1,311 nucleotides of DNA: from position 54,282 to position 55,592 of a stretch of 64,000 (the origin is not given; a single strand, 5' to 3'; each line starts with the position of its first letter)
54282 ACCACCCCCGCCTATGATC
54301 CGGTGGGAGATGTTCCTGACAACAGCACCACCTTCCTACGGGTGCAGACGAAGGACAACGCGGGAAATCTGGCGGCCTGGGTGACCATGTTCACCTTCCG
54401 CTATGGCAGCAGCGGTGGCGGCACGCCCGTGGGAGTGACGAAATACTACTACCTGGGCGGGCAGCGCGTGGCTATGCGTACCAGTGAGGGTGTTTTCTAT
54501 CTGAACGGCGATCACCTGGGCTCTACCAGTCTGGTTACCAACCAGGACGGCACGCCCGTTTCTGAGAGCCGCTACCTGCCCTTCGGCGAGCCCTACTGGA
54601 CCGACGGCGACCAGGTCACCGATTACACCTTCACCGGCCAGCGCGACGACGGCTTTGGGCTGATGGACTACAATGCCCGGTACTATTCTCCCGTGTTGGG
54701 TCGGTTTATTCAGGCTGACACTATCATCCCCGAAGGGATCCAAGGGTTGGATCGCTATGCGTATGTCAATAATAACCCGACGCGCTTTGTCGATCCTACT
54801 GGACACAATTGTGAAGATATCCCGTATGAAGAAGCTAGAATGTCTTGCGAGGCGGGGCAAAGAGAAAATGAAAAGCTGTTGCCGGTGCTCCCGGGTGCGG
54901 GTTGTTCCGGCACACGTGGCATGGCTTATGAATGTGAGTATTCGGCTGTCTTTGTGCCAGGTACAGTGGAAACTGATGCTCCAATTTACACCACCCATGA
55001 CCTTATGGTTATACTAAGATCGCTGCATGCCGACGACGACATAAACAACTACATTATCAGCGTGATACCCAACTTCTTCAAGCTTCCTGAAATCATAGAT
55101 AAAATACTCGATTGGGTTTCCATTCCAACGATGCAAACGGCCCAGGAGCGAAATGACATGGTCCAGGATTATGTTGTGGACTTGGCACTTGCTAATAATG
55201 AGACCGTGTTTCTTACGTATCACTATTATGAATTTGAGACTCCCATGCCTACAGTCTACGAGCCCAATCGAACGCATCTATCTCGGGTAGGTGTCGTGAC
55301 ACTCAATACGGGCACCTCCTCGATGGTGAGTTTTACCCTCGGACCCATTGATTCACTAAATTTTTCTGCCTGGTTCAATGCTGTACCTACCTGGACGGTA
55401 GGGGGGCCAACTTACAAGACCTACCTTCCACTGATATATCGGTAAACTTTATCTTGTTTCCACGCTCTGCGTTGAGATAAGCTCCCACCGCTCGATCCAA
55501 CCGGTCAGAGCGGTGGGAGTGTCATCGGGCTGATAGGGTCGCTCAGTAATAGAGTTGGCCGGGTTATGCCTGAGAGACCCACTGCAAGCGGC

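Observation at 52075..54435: ~790-aa multi-domain insertion splitting the junction between the last YD strands and the RHS core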

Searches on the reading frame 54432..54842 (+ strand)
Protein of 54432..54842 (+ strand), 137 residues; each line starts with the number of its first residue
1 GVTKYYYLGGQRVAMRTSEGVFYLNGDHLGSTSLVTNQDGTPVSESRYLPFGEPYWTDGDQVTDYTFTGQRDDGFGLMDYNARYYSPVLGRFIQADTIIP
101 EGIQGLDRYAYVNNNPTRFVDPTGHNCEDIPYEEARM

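Call 39: search_solved_structures(query=window:54432-54842:+, max_evalue=0.01, show_alignments=5)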
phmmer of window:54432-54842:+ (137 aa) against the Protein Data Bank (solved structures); distinct sequences matched with E-value up to 0.01: 34.
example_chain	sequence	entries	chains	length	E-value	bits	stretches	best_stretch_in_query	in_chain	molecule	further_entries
6sup_A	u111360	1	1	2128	3e-11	46.8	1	26-129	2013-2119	TcdB2,TccC3,Cell division control protein 42 homolog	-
9on3_A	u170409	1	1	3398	1.2e-10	44.9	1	2-125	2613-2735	SGS4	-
6suq_A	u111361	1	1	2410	3.4e-10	43.4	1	26-124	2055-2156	TcdB2,TccC3,Genome polyprotein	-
6h6e_F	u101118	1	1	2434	4.1e-10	43.2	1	26-124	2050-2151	TcdB2,TccC3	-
6suf_F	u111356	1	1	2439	4.1e-10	43.2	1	26-124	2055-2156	TcdB2,TccC3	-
6h6g_A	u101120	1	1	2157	5.4e-10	42.8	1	26-124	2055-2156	TcdB2,TccC3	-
4o9x_A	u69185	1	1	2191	5.4e-10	42.8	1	26-124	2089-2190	TcdB2, TccC3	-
6l7i_G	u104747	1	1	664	8.3e-10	42.2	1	25-124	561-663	TccC2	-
6h6f_F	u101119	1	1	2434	1.7e-09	41.1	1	26-124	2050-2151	TcdB2,TccC3,TccC3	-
6sue_F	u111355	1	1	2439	1.7e-09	41.1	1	26-124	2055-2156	TcdB2,TccC3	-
8fjp_A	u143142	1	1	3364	1.8e-09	41.1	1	25-125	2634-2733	salivary gland surface protein 1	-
4igl_B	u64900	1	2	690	2e-09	40.9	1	31-124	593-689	YenC2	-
9c4k_Q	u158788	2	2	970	2.1e-09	40.8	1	31-124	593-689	Toxin subunit YenC2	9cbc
5kis_B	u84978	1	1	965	7.3e-09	39.1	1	18-124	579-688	RHS2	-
8h8b_A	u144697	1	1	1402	1.9e-06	31.3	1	25-129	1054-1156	Putative Rhs-family protein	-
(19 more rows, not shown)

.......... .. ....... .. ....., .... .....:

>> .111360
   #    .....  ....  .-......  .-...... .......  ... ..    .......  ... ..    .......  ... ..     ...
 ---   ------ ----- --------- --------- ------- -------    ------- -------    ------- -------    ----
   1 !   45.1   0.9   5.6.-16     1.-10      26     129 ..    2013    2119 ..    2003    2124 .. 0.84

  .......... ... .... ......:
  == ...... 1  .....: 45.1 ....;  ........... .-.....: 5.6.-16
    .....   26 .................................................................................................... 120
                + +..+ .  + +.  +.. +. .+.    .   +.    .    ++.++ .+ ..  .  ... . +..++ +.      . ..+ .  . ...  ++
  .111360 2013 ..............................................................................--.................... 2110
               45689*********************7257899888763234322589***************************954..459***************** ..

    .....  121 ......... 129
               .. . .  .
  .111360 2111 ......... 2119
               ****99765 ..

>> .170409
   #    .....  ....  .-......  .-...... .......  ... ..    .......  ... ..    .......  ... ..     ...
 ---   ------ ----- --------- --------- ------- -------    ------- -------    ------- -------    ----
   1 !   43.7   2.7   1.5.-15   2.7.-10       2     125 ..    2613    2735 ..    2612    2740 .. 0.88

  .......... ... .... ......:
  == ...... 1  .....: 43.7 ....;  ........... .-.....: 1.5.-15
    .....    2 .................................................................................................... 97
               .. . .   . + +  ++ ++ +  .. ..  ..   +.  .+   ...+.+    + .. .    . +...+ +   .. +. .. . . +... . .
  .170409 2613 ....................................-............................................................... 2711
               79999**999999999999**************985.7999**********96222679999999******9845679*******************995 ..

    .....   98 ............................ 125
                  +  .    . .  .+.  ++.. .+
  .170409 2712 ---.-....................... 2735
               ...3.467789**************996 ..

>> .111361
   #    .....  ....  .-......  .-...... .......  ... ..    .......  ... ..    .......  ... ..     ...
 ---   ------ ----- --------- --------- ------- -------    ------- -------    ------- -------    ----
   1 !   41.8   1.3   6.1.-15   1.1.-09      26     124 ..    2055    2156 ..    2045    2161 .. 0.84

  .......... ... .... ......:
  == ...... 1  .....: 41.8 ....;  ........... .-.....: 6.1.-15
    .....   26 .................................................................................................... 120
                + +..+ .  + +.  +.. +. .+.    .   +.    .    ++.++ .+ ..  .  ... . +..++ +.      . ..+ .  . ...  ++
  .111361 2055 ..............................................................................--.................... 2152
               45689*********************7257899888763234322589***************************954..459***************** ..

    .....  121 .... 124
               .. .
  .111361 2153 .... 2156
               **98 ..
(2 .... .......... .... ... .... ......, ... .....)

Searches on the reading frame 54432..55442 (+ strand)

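Call 9: search_protein_families(library=pfam, proteins=[window:54432-55442:+], max_evalue=1)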
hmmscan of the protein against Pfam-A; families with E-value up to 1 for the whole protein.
window:54432-55442:+ (337 aa): 1 family
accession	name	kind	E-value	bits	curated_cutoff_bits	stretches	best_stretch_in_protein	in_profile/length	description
PF15184.11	TOM6p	-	0.11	12.7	27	1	218-254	17-52/74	Mitochondrial import receptor subunit TOM6 homolog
